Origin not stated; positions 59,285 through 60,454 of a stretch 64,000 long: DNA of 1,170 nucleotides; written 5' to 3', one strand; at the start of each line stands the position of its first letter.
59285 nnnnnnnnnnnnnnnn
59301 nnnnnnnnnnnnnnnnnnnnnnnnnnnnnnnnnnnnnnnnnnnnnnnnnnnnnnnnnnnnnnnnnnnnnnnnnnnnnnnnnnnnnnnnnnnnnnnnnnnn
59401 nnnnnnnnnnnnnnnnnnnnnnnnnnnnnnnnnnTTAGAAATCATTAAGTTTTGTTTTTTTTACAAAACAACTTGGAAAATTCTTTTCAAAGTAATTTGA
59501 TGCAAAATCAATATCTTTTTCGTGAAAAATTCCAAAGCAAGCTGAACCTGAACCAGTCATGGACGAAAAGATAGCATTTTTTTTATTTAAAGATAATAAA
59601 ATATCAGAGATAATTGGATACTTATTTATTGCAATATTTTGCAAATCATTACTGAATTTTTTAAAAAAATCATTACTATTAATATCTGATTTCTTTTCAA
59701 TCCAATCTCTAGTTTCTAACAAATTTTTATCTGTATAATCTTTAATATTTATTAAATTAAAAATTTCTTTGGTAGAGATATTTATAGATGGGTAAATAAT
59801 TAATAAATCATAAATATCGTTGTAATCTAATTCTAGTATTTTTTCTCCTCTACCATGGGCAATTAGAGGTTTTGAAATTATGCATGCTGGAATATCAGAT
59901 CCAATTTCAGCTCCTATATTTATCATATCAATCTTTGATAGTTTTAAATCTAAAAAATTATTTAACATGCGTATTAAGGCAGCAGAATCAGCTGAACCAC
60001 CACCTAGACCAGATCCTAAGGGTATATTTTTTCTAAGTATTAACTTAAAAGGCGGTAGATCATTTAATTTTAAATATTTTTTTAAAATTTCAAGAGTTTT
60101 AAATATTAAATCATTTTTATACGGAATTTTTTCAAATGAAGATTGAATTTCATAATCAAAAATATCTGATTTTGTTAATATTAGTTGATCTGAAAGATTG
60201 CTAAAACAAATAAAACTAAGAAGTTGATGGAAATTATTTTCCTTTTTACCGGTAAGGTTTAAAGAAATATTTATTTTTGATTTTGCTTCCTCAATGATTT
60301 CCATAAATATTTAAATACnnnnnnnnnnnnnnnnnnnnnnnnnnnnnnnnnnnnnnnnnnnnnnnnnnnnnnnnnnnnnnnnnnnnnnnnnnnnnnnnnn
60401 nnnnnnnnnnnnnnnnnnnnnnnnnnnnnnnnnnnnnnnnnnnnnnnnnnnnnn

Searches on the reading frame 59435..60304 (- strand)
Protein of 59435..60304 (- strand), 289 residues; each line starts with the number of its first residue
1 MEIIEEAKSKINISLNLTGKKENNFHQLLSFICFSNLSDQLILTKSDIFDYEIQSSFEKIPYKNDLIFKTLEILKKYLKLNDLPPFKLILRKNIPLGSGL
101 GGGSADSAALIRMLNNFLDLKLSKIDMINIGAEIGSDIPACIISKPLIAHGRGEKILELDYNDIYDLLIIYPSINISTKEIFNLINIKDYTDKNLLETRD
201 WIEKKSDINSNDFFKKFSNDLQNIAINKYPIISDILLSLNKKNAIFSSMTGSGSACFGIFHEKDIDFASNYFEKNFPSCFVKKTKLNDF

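Call 78: search_protein_families(library=ncbifam, proteins=[window:59435-60304:-], max_evalue=1e-10)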
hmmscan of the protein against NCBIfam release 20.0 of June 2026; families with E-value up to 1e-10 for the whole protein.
window:59435-60304:- (289 aa): 9 families
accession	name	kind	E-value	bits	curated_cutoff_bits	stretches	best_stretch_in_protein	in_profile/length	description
NF011202.0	PRK14608.1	equivalog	8.7e-55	186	204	1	2-286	9-292/294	4-(cytidine 5'-diphospho)-2-C-methyl-D-erythritol kinase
TIGR00154.1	ispE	equivalog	1.9e-51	175.4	138.7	1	2-263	2-261/294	4-(cytidine 5'-diphospho)-2-C-methyl-D-erythritol kinase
NF011205.0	PRK14611.1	equivalog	2.5e-39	135.4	364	1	7-259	6-251/275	4-(cytidine 5'-diphospho)-2-C-methyl-D-erythritol kinase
NF003216.0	PRK04181.1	equivalog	1.8e-38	132.8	191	1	6-259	4-253/257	4-(cytidine 5'-diphospho)-2-C-methyl-D-erythritol kinase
NF002870.0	PRK03188.1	equivalog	2e-30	105.5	286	1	4-257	12-267/310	4-(cytidine 5'-diphospho)-2-C-methyl-D-erythritol kinase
NF011207.0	PRK14613.1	equivalog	3.2e-22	79.1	359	1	27-265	23-275/297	4-(cytidine 5'-diphospho)-2-C-methyl-D-erythritol kinase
NF004568.0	PRK05905.1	equivalog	2.5e-19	70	321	1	9-257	10-253/261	4-(cytidine 5'-diphospho)-2-C-methyl-D-erythritol kinase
TIGR00191.1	thrB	equivalog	9.7e-16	57.5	168.25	1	46-285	38-293/304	homoserine kinase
NF002288.1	PRK01212.1-4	equivalog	3.4e-11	42.7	194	0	32-180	20-181/303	homoserine kinase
